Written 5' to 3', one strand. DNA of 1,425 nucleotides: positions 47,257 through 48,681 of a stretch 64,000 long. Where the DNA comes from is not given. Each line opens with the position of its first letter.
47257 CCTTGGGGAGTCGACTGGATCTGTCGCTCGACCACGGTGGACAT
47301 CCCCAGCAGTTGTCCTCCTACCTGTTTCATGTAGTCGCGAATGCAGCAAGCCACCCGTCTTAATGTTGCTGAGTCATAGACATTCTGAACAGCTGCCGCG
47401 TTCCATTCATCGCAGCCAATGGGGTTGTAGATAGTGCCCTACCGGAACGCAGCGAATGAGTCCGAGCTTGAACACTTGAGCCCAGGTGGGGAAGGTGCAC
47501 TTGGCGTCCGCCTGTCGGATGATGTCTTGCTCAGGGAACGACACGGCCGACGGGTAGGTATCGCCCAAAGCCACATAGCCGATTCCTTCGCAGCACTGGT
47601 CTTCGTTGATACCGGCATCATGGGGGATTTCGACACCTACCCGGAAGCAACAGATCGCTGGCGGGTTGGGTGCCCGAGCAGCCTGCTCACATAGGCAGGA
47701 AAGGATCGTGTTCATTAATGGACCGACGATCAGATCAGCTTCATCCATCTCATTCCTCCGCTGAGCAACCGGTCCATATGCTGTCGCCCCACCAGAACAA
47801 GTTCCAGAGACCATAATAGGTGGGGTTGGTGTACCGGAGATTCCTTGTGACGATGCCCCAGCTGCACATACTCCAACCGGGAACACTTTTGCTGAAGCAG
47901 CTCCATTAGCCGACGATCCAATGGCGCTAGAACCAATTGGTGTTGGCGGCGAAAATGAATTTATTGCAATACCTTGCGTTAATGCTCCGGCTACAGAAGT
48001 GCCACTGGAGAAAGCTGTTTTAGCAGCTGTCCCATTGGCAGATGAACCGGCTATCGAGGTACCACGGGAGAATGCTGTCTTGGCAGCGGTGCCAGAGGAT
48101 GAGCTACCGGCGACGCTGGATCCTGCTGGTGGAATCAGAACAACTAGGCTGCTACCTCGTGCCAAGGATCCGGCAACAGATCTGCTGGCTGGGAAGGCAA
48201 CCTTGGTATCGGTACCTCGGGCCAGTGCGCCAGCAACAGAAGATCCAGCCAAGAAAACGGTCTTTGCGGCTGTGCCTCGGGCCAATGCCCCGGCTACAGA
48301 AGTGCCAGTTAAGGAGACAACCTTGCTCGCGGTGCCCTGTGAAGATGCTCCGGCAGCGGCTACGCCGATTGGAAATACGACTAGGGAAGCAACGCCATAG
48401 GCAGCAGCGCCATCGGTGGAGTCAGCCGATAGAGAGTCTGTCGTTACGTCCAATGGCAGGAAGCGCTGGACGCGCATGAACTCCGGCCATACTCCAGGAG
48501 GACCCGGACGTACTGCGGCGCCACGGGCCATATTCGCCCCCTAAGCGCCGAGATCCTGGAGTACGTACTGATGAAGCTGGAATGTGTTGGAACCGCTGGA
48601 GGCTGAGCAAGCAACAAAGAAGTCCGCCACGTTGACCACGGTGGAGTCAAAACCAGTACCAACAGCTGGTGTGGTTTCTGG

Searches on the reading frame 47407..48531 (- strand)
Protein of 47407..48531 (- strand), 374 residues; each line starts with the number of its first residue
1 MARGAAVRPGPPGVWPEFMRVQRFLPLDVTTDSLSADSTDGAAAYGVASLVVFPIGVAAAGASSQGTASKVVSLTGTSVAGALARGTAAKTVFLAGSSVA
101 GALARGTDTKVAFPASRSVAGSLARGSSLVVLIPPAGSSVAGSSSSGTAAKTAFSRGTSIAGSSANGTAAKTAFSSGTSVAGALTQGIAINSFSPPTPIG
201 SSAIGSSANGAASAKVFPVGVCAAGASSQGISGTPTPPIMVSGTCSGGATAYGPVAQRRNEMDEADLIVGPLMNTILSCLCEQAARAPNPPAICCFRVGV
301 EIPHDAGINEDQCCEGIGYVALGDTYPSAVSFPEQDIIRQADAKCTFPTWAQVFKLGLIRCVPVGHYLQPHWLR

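Call 9: search_protein_families(library=pfam, proteins=[window:47407-48531:-], max_evalue=0.01)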
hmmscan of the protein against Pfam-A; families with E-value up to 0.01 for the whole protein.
window:47407-48531:- (374 aa): 0 families

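Call 10: search_protein_families(library=phrogs, proteins=[window:47407-48531:-], max_evalue=0.001)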
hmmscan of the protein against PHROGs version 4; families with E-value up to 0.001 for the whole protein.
window:47407-48531:- (374 aa): 1 family
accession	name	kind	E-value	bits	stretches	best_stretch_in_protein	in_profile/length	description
phrog_810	-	unknown function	2e-08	35.4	1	262-367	5-113/180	-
